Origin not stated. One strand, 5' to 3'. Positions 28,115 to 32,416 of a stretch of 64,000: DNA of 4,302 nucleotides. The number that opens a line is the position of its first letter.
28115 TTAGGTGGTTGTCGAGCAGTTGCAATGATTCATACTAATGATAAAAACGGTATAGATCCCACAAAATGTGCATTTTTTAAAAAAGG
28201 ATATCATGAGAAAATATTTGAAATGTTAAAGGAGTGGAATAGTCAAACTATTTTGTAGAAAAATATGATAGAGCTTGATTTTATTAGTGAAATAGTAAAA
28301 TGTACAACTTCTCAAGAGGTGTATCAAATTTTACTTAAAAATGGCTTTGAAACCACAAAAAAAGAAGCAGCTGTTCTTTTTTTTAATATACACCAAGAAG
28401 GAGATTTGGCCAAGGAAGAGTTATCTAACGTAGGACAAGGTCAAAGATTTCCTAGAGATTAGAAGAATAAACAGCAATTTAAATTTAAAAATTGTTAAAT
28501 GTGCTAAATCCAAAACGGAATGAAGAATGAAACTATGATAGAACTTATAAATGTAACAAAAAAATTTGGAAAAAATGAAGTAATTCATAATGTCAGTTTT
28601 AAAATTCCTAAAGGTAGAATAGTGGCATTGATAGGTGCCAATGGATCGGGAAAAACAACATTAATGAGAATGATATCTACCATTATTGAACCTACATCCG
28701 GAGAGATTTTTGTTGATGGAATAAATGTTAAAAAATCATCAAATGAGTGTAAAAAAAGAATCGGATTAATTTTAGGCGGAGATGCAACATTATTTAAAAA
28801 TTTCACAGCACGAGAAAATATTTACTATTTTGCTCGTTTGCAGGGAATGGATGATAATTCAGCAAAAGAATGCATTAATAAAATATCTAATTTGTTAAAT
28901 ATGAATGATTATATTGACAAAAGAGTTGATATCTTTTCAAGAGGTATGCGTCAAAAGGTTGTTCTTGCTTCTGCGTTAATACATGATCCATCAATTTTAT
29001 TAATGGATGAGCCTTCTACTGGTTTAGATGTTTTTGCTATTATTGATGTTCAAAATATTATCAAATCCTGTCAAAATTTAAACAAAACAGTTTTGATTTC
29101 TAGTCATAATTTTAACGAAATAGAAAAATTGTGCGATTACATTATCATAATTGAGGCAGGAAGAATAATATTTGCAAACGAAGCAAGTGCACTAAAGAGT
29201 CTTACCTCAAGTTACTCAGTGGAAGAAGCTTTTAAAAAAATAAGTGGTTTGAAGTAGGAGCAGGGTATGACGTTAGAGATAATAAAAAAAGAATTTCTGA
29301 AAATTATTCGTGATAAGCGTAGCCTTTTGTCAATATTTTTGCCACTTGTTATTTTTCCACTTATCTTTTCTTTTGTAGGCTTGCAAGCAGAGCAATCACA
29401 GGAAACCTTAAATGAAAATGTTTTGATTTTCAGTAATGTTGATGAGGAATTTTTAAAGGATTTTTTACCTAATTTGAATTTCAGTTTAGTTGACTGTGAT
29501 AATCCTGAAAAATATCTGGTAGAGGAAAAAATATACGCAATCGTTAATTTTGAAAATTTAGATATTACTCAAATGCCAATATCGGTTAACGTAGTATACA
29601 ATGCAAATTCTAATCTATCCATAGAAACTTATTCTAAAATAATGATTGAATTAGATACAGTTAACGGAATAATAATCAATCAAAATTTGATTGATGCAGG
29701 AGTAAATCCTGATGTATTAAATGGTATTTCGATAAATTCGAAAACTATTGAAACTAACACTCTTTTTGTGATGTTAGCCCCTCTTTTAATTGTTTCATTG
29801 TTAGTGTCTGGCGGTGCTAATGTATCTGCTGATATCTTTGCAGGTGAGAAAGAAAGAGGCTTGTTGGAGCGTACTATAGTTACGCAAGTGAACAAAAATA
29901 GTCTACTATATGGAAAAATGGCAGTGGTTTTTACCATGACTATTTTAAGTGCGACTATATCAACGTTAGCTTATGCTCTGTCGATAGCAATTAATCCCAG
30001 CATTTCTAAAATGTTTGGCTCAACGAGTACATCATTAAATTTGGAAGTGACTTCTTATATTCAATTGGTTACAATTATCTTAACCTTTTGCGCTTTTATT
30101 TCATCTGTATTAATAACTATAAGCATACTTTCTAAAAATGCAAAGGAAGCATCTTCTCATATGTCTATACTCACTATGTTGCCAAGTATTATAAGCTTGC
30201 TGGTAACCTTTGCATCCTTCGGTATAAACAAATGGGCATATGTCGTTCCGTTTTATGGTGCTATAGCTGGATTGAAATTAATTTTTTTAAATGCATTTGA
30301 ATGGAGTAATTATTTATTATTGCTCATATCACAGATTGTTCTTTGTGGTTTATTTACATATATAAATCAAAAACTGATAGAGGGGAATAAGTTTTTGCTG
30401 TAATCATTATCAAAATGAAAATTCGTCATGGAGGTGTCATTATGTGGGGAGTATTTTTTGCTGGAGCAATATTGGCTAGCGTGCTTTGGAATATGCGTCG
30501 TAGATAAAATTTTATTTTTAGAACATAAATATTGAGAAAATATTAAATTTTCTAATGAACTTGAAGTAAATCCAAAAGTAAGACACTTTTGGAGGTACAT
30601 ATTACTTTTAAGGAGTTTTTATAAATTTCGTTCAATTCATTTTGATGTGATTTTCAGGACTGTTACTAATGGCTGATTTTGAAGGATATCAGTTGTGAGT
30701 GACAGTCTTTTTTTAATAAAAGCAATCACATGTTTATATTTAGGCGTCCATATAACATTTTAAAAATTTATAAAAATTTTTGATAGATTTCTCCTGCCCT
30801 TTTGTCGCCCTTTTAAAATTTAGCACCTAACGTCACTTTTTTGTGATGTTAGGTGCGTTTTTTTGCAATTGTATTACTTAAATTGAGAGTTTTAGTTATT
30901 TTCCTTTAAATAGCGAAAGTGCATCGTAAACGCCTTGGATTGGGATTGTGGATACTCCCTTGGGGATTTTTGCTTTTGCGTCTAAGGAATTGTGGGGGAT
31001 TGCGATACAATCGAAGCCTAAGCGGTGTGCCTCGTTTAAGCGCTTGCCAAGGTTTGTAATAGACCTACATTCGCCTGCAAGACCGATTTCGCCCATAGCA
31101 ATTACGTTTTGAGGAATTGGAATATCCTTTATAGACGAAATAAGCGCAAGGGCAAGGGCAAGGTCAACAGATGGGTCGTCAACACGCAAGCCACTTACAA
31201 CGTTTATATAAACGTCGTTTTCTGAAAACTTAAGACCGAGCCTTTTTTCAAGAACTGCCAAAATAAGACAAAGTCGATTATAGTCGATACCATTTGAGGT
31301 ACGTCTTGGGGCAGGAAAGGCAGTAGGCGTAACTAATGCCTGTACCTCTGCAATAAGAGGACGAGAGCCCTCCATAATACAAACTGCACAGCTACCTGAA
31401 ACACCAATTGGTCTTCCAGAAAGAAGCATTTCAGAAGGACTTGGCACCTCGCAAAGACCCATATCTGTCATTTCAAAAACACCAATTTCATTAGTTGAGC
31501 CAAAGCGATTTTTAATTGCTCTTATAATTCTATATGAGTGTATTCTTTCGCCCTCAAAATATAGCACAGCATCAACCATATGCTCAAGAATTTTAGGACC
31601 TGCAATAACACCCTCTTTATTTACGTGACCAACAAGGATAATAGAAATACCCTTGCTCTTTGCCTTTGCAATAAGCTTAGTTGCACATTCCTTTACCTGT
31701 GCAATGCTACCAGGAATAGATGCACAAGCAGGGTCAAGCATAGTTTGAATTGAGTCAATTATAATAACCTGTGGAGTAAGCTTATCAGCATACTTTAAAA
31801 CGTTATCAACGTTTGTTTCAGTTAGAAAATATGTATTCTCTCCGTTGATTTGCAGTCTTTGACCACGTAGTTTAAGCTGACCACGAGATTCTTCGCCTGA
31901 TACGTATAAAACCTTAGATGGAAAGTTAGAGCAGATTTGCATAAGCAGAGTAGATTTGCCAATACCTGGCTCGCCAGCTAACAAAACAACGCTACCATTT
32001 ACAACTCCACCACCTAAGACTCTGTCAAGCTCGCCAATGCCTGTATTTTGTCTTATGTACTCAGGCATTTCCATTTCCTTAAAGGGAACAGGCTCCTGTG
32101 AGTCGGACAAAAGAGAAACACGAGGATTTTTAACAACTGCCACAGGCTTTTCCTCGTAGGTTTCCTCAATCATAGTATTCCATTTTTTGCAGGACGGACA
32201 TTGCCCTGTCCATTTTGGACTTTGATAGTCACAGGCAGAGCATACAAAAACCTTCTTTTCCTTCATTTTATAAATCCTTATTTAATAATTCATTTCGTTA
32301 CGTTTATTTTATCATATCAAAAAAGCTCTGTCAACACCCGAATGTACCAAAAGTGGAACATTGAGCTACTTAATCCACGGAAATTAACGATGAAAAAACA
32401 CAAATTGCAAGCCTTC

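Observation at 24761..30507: Unclassified RiPP operon: Cys-ladder (C-X3-C)n precursors with two dissimilar radical SAM/SPASM enzymes and an ABC-2 exporter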

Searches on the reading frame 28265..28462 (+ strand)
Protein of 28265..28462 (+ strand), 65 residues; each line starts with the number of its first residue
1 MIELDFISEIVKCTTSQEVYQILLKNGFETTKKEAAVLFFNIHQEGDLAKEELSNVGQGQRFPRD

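Call 4: search_protein_families(library=ncbifam, proteins=[window:28265-28462:+], max_evalue=0.01)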
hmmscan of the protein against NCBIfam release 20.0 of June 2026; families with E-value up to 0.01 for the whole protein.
window:28265-28462:+ (65 aa): 0 families

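Call 5: search_protein_families(library=pfam, proteins=[window:28265-28462:+], max_evalue=0.01)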
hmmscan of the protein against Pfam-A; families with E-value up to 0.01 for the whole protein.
window:28265-28462:+ (65 aa): 0 families

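Call 16: search_protein_families(library=ncbifam, proteins=[window:28265-28462:+], max_evalue=10)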
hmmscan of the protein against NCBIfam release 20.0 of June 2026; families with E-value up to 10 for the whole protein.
window:28265-28462:+ (65 aa): 1 family
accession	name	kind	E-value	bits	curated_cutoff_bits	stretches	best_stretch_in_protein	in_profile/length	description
NF008191.0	PRK10945.1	subfamily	0.066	13.5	90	1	3-40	8-45/72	hemolysin expression modulator Hha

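Call 17: search_protein_families(library=pfam, proteins=[window:28265-28462:+], max_evalue=10)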
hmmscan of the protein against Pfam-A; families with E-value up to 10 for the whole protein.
window:28265-28462:+ (65 aa): 2 families
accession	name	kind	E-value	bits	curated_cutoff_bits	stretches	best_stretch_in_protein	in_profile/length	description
PF14553.12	YqbF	-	0.076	13.3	27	1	11-28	17-34/43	YqbF, hypothetical protein domain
PF02617.22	ClpS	-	0.079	13.2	23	1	14-47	16-48/80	ATP-dependent Clp protease adaptor protein ClpS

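Call 50: search_protein_representatives(protein=window:28265-28462:+)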
Query: 65 residues. Proteins with E-value up to 0.001 (for the whole library): 6; up to 1e-10: 3; up to 1e-30: 0. The best 6 are listed.
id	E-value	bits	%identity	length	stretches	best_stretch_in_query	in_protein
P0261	6.4e-16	73.6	60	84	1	1-62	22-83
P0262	1.6e-12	63.0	52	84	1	3-62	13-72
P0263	3.2e-12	62.0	58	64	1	6-62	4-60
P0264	1.8e-05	40.8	42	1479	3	15-36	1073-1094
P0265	2.3e-05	40.5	34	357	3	10-44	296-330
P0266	1.7e-04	37.7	39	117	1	6-59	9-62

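Call 74: search_protein_families(library=padloc, proteins=[window:28265-28462:+], max_evalue=0.001)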
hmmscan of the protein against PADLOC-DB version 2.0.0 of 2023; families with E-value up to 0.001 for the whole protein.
window:28265-28462:+ (65 aa): 0 families

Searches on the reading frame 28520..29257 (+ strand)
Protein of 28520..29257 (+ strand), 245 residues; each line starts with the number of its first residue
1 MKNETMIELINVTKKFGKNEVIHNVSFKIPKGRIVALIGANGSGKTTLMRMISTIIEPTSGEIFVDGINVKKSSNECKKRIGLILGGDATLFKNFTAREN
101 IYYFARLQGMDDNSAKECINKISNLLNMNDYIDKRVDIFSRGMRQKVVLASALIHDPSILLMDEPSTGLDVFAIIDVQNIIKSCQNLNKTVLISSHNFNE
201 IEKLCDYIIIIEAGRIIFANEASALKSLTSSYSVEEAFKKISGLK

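Call 4: search_protein_families(library=ncbifam, proteins=[window:28520-29257:+], max_evalue=0.01)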
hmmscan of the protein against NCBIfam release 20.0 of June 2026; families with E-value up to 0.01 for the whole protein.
window:28520-29257:+ (245 aa): 194 families (the best 25 are shown)
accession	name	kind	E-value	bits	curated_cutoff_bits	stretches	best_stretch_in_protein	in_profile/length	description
TIGR01188.1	drrA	subfamily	1e-60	205.6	312.45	1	14-235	1-221/302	daunorubicin resistance ABC transporter, ATP-binding protein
TIGR03522.1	GldA_ABC_ATP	equivalog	2.9e-55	187.9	402.6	1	7-235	3-229/301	gliding motility-associated ABC transporter ATP-binding subunit GldA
TIGR03740.1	galliderm_ABC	subfamily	1.2e-49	169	309.75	1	9-226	3-212/223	lantibiotic protection ABC transporter ATP-binding subunit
TIGR03864.1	PQQ_ABC_ATP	hypoth_equivalog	1.8e-49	168.3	302.25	1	7-240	2-234/236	ABC transporter, ATP-binding subunit, PQQ-dependent alcohol dehydrogenase system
NF010059.0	PRK13536.1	equivalog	1.5e-47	162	549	1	4-222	41-258/342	nodulation factor ABC transporter ATP-binding protein NodI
NF033858.1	ABC2_perm_RbbA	equivalog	7.3e-46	156.5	1050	1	3-239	263-498/909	ribosome-associated ATPase/putative transporter RbbA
NF010060.0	PRK13537.1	equivalog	8.5e-46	156.3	521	1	4-223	13-231/314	nodulation factor ABC transporter ATP-binding protein NodI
TIGR01288.1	nodI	equivalog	2.4e-45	154.8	424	1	5-225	3-222/303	nodulation factor ABC transporter ATP-binding protein NodI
TIGR01186.1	proV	subfamily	1.1e-43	149.8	326.6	1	14-217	1-209/363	betaine/proline/choline family ABC transporter ATP-binding protein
TIGR04406.1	LPS_export_lptB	equivalog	1.7e-43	148.7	240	1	9-224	4-221/239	LPS export ABC transporter ATP-binding protein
NF008513.0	PRK11432.1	equivalog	9.3e-43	146.5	496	1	1-227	1-226/351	ferric ABC transporter ATP-binding protein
TIGR04521.1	ECF_ATPase_2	equivalog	2.6e-41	141.5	330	1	18-224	17-231/279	energy-coupling factor transporter ATPase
TIGR00968.1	3a0106s01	subfamily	2.4e-39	135.3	342.75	1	7-226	1-219/237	sulfate ABC transporter ATP-binding protein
NF047568.1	PSM_export_PmtC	equivalog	1.6e-38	132.8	375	1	8-218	2-200/290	phenol-soluble modulin export ABC transporter ATP-binding protein PmtC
NF047565.1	PSM_export_PmtA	equivalog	5.2e-38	130.9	350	1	7-226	3-216/282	phenol-soluble modulin export ABC transporter ATP-binding protein PmtA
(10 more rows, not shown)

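Call 5: search_protein_families(library=pfam, proteins=[window:28520-29257:+], max_evalue=0.01)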
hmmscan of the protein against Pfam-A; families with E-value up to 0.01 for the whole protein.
window:28520-29257:+ (245 aa): 13 families
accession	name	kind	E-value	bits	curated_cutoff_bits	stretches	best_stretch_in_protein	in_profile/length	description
PF00005.33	ABC_tran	-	5.7e-32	111.6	25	1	23-166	2-136/137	ABC transporter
PF13304.12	AAA_21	-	2.9e-13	51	27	2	139-197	238-299/304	AAA domain, putative AbiEii toxin, Type IV TA system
PF13555.12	AAA_29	-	0.00012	22.2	27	1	24-60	14-50/61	P-loop containing region of AAA domain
PF02463.25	SMC_N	-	0.00024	21.1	40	0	32-52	24-44/220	RecF/RecN/SMC N terminal domain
PF05783.17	DLIC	-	0.00026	20.4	19.7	1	19-89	12-84/471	Dynein light intermediate chain (DLIC)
PF13175.12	AAA_15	-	0.00042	20.5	32.1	1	34-148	25-155/374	AAA ATPase domain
PF25199.1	nSTAND_NTPase5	-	0.0014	18.9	34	0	31-53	40-62/145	Novel STAND NTPase 5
PF24389.1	ORC-CDC6-like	-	0.0014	17.9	27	1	33-53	33-53/571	ORC-CDC6-like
PF20720.3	nSTAND3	-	0.0042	17.2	27.2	0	21-53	6-38/155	Novel STAND NTPase 3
PF05729.18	NACHT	-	0.0051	17.1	26.7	0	33-54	1-22/167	NACHT domain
PF13401.12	AAA_22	-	0.0076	17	27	0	33-57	6-30/130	AAA domain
PF13476.12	AAA_23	-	0.0086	17.2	27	0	27-53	17-40/201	AAA domain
PF00154.27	RecA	-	0.0094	15.9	27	0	29-57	49-78/262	recA bacterial DNA recombination protein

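Call 74: search_protein_families(library=padloc, proteins=[window:28520-29257:+], max_evalue=0.001)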
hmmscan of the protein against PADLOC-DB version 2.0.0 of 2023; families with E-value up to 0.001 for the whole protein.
window:28520-29257:+ (245 aa): 27 families (the best 25 are shown)
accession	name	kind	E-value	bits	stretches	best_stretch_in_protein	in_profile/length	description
PDLC04135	mad3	-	1.8e-30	104.7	2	125-239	250-370/374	mads_3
PDLC02980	AriA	-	1.5e-12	46.1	2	139-197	238-299/304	-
PDLC04140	mad8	-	1.2e-11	42.7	1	18-201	13-237/314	mads_8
PDLC04608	PDC-M38A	-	8.1e-10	36.9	1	138-205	251-320/367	-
PDLC04175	HEC-01A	-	7.5e-09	33.1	1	139-240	249-355/363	-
PDLC02335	AbiLi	-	1.8e-07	28.6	1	33-230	77-264/326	AbiLi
PDLC04214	HEC-02A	-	2.2e-07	28.5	1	148-205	229-286/338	-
PDLC04164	AriA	-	8.9e-07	26.7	1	5-59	4-54/253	-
PDLC04213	HEC-02A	-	9.2e-07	26.7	0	33-60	24-51/337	-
PDLC02914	ATPase-Toprim_I-B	-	7e-06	23.5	1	24-55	17-48/443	-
PDLC04244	PDC-M01A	-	1.8e-05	21.7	0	29-56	188-214/482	-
PDLC00082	GajA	-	2.3e-05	21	1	22-83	14-74/694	AAA ATPase domain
PDLC02915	ATPase-Toprim_I-B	-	2.6e-05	21.2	0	70-241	177-338/623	-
PDLC02979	AriA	-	3.8e-05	21.6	1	33-217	23-208/373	-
PDLC04541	PDC-M25A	-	5.3e-05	20.5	0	26-63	15-52/380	-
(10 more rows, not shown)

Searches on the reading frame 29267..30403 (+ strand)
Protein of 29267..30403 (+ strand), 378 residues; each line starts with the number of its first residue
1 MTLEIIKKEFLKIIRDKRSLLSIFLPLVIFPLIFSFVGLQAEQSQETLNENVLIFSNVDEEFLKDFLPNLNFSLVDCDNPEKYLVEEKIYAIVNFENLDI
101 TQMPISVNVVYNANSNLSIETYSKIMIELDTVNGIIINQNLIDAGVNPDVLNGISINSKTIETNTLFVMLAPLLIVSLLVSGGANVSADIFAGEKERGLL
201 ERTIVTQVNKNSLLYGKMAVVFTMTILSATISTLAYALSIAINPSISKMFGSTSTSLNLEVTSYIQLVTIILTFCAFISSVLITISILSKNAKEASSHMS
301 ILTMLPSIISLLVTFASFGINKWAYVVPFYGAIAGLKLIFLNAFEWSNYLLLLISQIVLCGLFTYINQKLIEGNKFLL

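Call 4: search_protein_families(library=ncbifam, proteins=[window:29267-30403:+], max_evalue=0.01)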
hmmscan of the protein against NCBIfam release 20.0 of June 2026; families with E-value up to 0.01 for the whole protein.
window:29267-30403:+ (378 aa): 2 families
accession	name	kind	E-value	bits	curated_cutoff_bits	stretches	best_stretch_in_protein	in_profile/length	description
NF041647.1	ABC_perm_CPBP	equivalog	5.9e-45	154.2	435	1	3-370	6-391/636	ABC transporter permease subunit/CPBP intramembrane protease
NF038293.1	permease_SagH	equivalog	0.00065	18.6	450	1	3-234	2-243/370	SagH family ABC transporter permease subunit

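Call 5: search_protein_families(library=pfam, proteins=[window:29267-30403:+], max_evalue=0.01)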
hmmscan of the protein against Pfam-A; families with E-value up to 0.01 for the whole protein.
window:29267-30403:+ (378 aa): 3 families
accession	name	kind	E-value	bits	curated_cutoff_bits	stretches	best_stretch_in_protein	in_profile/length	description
PF12698.13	ABC2_membrane_3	-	6.5e-19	68.7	31.6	1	17-364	1-345/347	ABC-2 family transporter protein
PF12679.13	ABC2_membrane_2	-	3e-11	43.6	27.2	1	4-316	2-205/283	ABC-2 family transporter protein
PF01061.29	ABC2_membrane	-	5.4e-05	23.3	26.9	0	171-329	52-199/211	ABC-2 type transporter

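Call 74: search_protein_families(library=padloc, proteins=[window:29267-30403:+], max_evalue=0.001)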
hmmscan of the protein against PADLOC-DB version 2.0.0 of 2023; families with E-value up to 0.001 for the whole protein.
window:29267-30403:+ (378 aa): 0 families

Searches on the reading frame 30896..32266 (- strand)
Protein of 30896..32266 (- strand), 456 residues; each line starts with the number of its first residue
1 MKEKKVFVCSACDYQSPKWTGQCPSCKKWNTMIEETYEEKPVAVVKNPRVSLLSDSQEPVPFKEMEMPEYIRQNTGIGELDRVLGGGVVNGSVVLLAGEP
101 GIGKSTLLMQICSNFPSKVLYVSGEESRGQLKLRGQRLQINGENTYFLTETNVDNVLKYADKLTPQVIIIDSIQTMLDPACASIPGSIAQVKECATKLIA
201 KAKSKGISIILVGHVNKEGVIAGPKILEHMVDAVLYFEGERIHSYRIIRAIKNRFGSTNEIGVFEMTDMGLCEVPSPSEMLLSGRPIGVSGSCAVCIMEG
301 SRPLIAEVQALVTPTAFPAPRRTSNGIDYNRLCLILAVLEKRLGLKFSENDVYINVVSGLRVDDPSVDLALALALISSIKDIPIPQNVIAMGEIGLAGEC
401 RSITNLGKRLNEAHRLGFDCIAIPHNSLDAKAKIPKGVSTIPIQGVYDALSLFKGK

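Call 35: list_cluster_members(proteins=[window:30896-32266:-, window:21869-23689:-, window:24761-25840:+, window:26867-28258:+, window:29267-30403:+, window:23965-24567:+, window:26342-26512:+, window:26569-26751:+, window:28265-28462:+])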
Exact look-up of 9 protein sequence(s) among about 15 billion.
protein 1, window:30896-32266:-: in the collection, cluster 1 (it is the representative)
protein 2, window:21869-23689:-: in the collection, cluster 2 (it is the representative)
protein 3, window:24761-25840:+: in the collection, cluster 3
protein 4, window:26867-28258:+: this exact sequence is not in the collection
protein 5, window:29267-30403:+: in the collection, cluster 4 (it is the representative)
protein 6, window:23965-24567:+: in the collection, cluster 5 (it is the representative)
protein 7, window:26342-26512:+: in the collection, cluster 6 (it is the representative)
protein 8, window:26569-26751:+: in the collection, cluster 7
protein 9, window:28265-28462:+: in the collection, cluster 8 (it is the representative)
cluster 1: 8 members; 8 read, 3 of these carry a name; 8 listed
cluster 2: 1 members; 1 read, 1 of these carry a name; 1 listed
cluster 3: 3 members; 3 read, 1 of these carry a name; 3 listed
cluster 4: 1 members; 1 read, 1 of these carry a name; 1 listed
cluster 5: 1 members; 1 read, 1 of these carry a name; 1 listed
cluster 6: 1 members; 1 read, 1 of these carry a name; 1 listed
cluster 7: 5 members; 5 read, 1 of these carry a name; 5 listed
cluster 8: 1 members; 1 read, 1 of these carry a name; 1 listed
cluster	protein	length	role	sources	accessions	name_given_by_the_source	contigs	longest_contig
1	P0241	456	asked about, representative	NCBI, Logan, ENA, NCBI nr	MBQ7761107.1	MAG: DNA repair protein RadA [Clostridia bacterium] | DNA repair protein RadA [Clostridia bacterium]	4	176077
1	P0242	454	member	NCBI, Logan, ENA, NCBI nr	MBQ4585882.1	MAG: DNA repair protein RadA [Clostridia bacterium] | DNA repair protein RadA [Clostridia bacterium]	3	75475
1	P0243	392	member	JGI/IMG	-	DNA repair protein RadA/Sms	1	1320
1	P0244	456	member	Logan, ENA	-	-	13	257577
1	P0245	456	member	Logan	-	-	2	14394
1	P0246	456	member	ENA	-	-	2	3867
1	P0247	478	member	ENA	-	-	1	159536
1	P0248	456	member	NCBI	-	-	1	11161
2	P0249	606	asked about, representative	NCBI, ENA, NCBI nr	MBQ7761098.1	MAG: asparagine synthase (glutamine-hydrolyzing) [Clostridia bacterium] | asparagine synthase (glutamine-hydrolyzing) [Clostridia bacterium]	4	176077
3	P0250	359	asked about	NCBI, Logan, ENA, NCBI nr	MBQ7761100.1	MAG: radical SAM protein [Clostridia bacterium] | radical SAM protein [Clostridia bacterium]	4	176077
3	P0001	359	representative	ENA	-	-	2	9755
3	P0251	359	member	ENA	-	-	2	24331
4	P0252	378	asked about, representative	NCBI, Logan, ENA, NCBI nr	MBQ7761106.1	MAG: ABC transporter permease [Clostridia bacterium] | ABC transporter permease [Clostridia bacterium]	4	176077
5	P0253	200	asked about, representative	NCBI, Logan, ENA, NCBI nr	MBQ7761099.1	MAG: recombinase family protein [Clostridia bacterium] | recombinase family protein [Clostridia bacterium]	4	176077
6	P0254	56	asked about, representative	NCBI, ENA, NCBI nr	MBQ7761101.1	MAG: hypothetical protein IJ400_03490 [Clostridia bacterium] | hypothetical protein [Clostridia bacterium]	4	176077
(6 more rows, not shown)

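Call 65: find_encoding_contigs(protein=P0244, flank=10000, max_places=4)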
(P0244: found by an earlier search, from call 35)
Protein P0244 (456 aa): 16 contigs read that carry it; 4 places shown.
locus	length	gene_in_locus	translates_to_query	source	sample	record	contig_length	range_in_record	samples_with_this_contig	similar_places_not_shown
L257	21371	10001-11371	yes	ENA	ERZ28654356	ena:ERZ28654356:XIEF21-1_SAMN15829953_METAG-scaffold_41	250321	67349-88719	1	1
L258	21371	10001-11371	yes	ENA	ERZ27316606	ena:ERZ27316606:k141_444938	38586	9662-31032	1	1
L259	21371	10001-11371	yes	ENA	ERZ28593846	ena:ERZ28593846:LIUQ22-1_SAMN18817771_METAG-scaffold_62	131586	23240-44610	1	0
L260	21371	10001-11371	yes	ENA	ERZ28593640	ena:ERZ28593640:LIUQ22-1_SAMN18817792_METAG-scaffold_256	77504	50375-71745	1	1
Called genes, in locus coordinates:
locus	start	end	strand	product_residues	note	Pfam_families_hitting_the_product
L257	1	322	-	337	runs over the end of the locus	PF00044:Gp_dh_N, PF02800:Gp_dh_C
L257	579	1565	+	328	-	PF13177:DNA_pol3_delta2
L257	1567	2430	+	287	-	PF04468:PSP1, PF28472:PSP1_3rd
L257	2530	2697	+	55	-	PF13237:Fer4_10 (weak), PF14697:Fer4_21 (weak), PF12838:Fer4_7, PF13187:Fer4_9 (weak), PF25160:LdpA_Fe-S-bd (weak), PF12797:Fer4_2 (weak), PF00037:Fer4, PF12837:Fer4_6 (weak), +2 more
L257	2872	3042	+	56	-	PF00037:Fer4 (weak), PF12797:Fer4_2 (weak), PF13237:Fer4_10 (weak), PF14697:Fer4_21 (weak), PF12838:Fer4_7, PF13187:Fer4_9, PF12797:Fer4_2 (weak), PF00037:Fer4 (weak), +3 more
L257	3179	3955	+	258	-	PF05175:MTS (weak), PF03602:Cons_hypoth95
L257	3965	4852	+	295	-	PF00590:TP_methylase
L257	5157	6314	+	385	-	PF07969:Amidohydro_3 (weak), PF01979:Amidohydro_1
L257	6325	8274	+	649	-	PF00133:tRNA-synt_1, PF01406:tRNA-synt_1e (weak), PF01921:tRNA-synt_1f (faint), PF09334:tRNA-synt_1g, PF00133:tRNA-synt_1 (weak), PF19303:Anticodon_3, PF08264:Anticodon_1, PF01588:tRNA_bind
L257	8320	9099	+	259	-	PF01026:TatD_DNase, PF04909:Amidohydro_2 (weak)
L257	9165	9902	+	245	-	PF01520:Amidase_3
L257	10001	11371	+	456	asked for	PF18073:Zn_ribbon_LapB, PF13481:AAA_25, PF23442:DUF7125, PF03796:DnaB_C (weak), PF06745:ATPase, PF13401:AAA_22, PF05362:Lon_C, PF13541:ChlI, +1 more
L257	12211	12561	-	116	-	-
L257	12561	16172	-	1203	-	PF18501:REC1, PF21918:cas_Cpf1_2nd, PF22222:Cpf1_PI-like, PF18516:RuvC_1, PF18510:NUC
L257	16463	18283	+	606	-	PF13522:GATase_6, PF13537:GATase_7, PF00733:Asn_synthase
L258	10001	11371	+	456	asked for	PF18073:Zn_ribbon_LapB, PF13481:AAA_25, PF23442:DUF7125, PF03796:DnaB_C (weak), PF06745:ATPase, PF13401:AAA_22, PF05362:Lon_C, PF13541:ChlI, +1 more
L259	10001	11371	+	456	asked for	PF18073:Zn_ribbon_LapB, PF13481:AAA_25, PF23442:DUF7125, PF03796:DnaB_C (weak), PF06745:ATPase, PF13401:AAA_22, PF05362:Lon_C, PF13541:ChlI, +1 more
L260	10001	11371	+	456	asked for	PF18073:Zn_ribbon_LapB, PF13481:AAA_25, PF23442:DUF7125, PF03796:DnaB_C (weak), PF06745:ATPase, PF13401:AAA_22, PF05362:Lon_C, PF13541:ChlI, +1 more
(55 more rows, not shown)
